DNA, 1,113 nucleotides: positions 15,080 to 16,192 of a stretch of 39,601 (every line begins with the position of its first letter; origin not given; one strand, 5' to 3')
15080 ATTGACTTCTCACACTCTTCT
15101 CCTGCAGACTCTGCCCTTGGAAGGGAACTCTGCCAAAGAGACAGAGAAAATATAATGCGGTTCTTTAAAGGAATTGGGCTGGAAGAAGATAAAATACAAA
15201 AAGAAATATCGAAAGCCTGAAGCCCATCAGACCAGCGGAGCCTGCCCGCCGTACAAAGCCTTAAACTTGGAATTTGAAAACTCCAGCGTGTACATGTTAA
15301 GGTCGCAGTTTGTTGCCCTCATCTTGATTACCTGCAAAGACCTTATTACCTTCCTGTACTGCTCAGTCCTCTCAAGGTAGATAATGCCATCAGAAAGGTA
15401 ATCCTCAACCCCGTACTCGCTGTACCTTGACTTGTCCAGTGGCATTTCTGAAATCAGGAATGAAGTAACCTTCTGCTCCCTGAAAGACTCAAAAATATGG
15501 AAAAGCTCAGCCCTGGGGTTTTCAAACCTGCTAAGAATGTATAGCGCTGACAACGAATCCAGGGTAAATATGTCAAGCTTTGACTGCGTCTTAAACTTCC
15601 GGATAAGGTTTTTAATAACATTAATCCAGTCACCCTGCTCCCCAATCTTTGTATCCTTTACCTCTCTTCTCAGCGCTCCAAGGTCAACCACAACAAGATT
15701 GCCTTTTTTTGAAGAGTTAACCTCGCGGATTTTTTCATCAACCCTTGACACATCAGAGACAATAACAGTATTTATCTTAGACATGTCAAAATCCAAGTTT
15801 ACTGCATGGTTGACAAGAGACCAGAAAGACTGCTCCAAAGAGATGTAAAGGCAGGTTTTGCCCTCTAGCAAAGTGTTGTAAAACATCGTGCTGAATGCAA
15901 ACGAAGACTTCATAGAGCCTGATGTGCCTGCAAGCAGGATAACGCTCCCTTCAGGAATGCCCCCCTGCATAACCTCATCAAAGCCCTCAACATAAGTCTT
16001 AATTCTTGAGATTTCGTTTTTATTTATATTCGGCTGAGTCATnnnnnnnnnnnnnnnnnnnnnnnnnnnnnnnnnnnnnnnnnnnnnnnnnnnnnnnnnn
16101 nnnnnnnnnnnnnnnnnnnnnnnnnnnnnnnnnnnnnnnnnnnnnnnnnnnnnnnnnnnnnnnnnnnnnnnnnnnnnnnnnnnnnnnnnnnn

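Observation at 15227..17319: Translationally coupled two-gene module: cytoplasmic-looking beta-propeller plus KaiC-like ATPase, next to the giant surface protein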

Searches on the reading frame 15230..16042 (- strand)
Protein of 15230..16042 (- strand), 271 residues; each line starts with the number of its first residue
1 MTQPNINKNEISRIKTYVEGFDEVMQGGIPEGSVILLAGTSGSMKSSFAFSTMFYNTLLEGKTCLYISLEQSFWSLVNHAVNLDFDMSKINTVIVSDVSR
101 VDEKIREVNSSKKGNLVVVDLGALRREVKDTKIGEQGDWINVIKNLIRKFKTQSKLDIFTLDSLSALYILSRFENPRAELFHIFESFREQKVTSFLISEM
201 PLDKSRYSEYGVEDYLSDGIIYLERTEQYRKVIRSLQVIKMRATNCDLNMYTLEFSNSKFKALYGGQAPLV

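Call 5: search_protein_families(library=pfam, proteins=[window:15230-16042:-], max_evalue=0.01)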
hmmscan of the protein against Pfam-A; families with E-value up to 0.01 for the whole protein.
window:15230-16042:- (271 aa): 3 families
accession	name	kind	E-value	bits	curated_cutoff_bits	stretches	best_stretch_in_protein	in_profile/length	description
PF06745.19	ATPase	-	1.2e-37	129.9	26.6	1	14-257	1-221/231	KaiC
PF03796.21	DnaB_C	-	0.00022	21.1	27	1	14-167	2-141/255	DnaB-like helicase C terminal domain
PF13481.12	AAA_25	-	0.0003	20.9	27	1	22-130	23-140/195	AAA domain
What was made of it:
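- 15227..16042 (-): KaiC-like ATPase gene: 271 aa, one RecA-fold domain of the KaiC-CI type. PF06745 1.2e-37 (call 5).
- Checked: KaiC-like: 15227-16042, 271 aa. PF06745 1.2e-37 (call 5).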

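Call 6: search_protein_families(library=ncbifam, proteins=[window:15230-16042:-], max_evalue=0.01)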
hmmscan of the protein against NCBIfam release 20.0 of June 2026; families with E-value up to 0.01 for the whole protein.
window:15230-16042:- (271 aa): 17 families
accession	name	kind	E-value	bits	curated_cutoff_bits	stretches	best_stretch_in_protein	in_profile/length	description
TIGR03881.1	KaiC_arch_4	hypoth_equivalog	2.3e-28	99.4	247.8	1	13-259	2-224/231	KaiC domain-containing protein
NF006799.0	PRK09302.1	equivalog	9e-28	97.1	408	1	6-253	5-229/515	circadian clock protein KaiC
TIGR03880.1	KaiC_arch_3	hypoth_equivalog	2.1e-25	89.6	249.45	2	18-95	2-78/224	KaiC domain-containing protein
TIGR03877.1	thermo_KaiC_1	hypoth_equivalog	1.7e-23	83.4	307.25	1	11-257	1-227/238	KaiC domain-containing protein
TIGR02655.1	circ_KaiC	equivalog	1.7e-15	56.7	546.25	1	13-248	2-214/484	circadian clock protein KaiC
NF004723.0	PRK06067.1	subfamily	2.5e-09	37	194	1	8-117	10-118/243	flagellar accessory protein FlaH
TIGR00416.1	sms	equivalog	3.3e-09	36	403.05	1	5-120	67-177/454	DNA repair protein RadA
NF052589.1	ArlH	equivalog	1.8e-08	34.4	215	1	21-90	9-77/229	archaellum protein ArlH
NF004629.0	PRK05973.1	equivalog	1.2e-05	24.5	156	1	29-121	61-155/237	DNA helicase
NF006320.0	PRK08533.1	equivalog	5.2e-05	23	215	1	11-89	3-80/230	flagellar accessory protein FlaH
TIGR02237.1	recomb_radB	equivalog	8.1e-05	22.6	172.4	0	22-120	2-104/210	DNA repair and recombination protein RadB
NF003301.0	PRK04301.1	equivalog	0.00016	21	259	1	7-54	76-123/316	DNA repair and recombination protein RadA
TIGR03600.1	phage_DnaB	exception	0.0003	19.9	498.65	1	11-117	174-280/421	phage replicative helicase, DnaB family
TIGR03878.1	thermo_KaiC_2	hypoth_equivalog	0.00038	19.9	232.2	0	24-107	28-114/259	KaiC domain-containing protein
NF006861.0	PRK09361.1-1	equivalog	0.0042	16.6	278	0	14-120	5-120/235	DNA repair and recombination protein RadB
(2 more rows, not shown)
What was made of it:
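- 15227..16042 (-): Best NCBIfam hit is KaiC_arch_4 at 99 bits, below its cut-off of 248 (call 6).
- On Circadian KaiC: One domain of 271 aa. Scores 97 bits (cut-off 408) and 57 bits (cut-off 546) against the two circadian KaiC models (call 6).
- On ArlH/FlaH: Scores 34.4 bits against a cut-off of 215, and 37 against 194 (call 6).
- On Archaeal KaiC families TIGR03877/03878/03880/03881: Scores of 99, 90, 83 and 20 bits against cut-offs of 232-307 (call 6).
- Closest known: Archaeal single-domain KaiC-like ATPases. Different: All four archaeal KaiC NCBIfam models score below their cut-offs (call 6).
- Closest known: ArlH. Different: Scores 34 bits against the ArlH cut-off of 215 (call 6).
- Scores against RadA and RadB models are far below those for KaiC models: 36, 21 and 22.6 bits against 97-99 bits (call 6). 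ArlH and FlaH models score 23-37 bits against cut-offs of 194-215 (call 6).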

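Call 27: search_solved_structures(query=window:15230-16042:-, max_evalue=0.001, show_alignments=3)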
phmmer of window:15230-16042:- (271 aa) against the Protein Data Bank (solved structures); distinct sequences matched with E-value up to 0.001: 49.
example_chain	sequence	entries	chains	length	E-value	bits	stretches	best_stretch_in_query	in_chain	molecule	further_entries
8zn5_B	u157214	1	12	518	2.5e-25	92.5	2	11-90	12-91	KaiC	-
8zn6_F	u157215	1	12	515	1.1e-21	80.6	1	1-257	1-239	KaiC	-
5jwq_A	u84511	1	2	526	1.4e-21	80.3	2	8-88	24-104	Circadian clock protein kinase KaiC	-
7dy1_A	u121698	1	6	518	3.3e-21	79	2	8-88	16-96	Circadian clock protein kinase KaiC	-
4o0m_A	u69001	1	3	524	3.6e-21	78.9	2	8-88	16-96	Circadian clock protein kinase KaiC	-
3k09_A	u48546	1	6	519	9.6e-21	77.5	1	1-247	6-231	Circadian clock protein kinase kaiC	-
3s1a_A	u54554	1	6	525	1.5e-20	76.8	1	1-247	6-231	Circadian clock protein kinase kaiC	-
9ofh_A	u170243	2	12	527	1.6e-20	76.8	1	1-247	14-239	Circadian clock oscillator protein KaiC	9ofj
7s65_A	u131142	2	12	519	1.8e-20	76.6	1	1-247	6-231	Circadian clock protein kinase KaiC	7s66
7dyk_A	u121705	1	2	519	2.7e-20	76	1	1-247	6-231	Circadian clock protein kinase KaiC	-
7wdc_A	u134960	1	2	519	3e-20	75.9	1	1-247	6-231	Circadian clock protein kinase KaiC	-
3jzm_A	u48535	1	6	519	3.1e-20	75.9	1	1-247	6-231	Circadian clock protein kinase kaiC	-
7dyi_A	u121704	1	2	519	3.1e-20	75.9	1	1-247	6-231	Circadian clock protein kinase KaiC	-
3k0f_A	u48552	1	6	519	3.1e-20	75.9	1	1-247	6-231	Circadian clock protein kinase KaiC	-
8wve_A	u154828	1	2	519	3.1e-20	75.8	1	1-247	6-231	Circadian clock oscillator protein KaiC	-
2w0m_A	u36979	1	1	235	4.2e-15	59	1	11-89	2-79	SSO2452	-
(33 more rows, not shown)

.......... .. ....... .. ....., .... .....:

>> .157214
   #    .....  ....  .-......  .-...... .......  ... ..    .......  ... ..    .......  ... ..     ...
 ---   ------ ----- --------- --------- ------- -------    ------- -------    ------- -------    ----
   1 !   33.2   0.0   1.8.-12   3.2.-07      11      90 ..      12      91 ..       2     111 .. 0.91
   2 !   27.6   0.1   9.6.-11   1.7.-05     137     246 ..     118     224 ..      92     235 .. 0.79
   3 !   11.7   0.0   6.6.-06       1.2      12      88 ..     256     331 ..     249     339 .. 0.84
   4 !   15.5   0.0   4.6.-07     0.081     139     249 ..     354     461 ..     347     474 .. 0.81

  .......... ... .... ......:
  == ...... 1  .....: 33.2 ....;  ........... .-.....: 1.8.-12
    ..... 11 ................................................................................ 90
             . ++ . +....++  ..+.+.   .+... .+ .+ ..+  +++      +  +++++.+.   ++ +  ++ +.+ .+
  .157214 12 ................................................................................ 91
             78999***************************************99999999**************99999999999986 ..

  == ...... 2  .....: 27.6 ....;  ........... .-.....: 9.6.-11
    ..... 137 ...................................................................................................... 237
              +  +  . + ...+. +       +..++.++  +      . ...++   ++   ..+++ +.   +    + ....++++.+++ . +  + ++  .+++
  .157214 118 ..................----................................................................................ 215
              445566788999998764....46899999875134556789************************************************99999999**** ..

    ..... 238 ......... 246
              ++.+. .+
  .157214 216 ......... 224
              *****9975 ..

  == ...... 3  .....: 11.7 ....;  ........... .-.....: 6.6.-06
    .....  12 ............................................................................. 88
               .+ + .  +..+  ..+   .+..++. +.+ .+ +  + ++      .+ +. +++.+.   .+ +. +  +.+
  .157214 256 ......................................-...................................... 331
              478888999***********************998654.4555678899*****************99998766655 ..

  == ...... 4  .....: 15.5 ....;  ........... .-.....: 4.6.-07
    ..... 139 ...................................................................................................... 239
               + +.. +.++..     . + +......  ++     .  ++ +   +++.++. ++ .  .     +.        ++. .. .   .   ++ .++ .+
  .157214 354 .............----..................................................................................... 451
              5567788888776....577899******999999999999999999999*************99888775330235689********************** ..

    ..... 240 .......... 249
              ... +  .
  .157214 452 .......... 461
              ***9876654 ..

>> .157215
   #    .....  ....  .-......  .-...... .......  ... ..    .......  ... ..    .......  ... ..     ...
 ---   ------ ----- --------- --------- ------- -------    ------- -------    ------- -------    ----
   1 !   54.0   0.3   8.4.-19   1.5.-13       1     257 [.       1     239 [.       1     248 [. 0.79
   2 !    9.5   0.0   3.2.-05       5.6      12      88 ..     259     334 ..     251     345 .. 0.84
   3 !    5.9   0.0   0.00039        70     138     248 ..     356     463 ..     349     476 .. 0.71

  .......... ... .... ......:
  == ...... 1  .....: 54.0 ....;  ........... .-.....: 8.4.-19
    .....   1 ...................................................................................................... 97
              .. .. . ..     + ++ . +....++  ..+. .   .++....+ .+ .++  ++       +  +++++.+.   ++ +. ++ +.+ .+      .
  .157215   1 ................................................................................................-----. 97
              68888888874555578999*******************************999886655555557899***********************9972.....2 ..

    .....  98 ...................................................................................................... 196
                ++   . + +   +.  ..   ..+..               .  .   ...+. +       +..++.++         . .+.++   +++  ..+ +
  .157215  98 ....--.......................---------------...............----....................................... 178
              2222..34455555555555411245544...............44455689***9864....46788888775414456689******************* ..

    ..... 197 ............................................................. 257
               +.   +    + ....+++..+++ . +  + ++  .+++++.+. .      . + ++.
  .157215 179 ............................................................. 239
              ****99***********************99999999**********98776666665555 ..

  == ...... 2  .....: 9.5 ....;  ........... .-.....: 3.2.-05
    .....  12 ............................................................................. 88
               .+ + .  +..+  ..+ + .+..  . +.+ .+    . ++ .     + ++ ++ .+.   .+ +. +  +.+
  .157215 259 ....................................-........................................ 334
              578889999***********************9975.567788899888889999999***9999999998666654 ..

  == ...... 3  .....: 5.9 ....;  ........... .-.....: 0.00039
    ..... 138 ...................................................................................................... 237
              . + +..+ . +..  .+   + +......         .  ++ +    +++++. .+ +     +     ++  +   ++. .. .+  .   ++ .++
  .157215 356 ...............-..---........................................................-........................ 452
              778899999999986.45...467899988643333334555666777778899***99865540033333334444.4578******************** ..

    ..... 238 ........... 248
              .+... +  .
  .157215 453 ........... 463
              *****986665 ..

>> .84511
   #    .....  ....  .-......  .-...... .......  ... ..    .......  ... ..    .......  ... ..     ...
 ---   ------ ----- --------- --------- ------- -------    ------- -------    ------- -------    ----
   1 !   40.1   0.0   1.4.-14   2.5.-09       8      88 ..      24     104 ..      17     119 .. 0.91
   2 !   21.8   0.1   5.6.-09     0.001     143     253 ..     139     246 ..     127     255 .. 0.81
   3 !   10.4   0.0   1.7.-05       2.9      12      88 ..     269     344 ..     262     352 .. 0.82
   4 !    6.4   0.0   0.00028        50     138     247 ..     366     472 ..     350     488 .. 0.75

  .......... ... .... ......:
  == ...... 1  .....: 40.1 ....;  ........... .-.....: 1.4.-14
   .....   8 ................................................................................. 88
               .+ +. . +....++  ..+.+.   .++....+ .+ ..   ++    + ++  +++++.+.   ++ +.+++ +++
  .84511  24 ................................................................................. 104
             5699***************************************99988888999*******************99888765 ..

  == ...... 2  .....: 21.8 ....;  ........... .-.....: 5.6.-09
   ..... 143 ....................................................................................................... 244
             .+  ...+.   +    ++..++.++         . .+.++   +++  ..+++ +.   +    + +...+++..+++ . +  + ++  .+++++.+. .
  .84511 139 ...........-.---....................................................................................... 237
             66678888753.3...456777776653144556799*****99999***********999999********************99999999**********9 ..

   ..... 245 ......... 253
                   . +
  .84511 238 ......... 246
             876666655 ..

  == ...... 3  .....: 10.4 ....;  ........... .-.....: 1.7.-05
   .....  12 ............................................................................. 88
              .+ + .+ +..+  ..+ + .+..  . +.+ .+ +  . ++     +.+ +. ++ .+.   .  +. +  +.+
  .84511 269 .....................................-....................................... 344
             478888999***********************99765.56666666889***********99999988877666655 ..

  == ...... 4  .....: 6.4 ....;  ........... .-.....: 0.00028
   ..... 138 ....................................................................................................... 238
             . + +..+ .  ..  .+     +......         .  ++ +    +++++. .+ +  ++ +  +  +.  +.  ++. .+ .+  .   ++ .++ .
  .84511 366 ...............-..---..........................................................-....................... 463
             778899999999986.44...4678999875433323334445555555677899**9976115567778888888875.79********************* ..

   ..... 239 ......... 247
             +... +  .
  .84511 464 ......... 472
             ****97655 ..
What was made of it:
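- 15227..16042 (-): Best PDB sequence hits are KaiC, PH0186 and SSO2452 (call 27).
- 15905..15928 (-): Deviant Walker A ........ (residues 39-46): Met44 replaces the canonical Gly before the Lys. M44 aligns with the Gly of KaiC GTGKT (call 27).
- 15548..15571 (-): Walker B region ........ (residues 158-165), containing Asp162. The region aligns with the KaiC CI Walker B (call 27).
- Closest known: Sso2452-type RadA paralogues. Same: 2w0m is a significant hit (call 27).
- K240 and R242 align with 'KFRGT' of KaiC CI (call 27), the element that completes the neighbouring subunit's ATP site in KaiC rings (established knowledge). SSO2452 (2w0m) is among the PDB sequence hits at 4.2e-15 (call 27).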
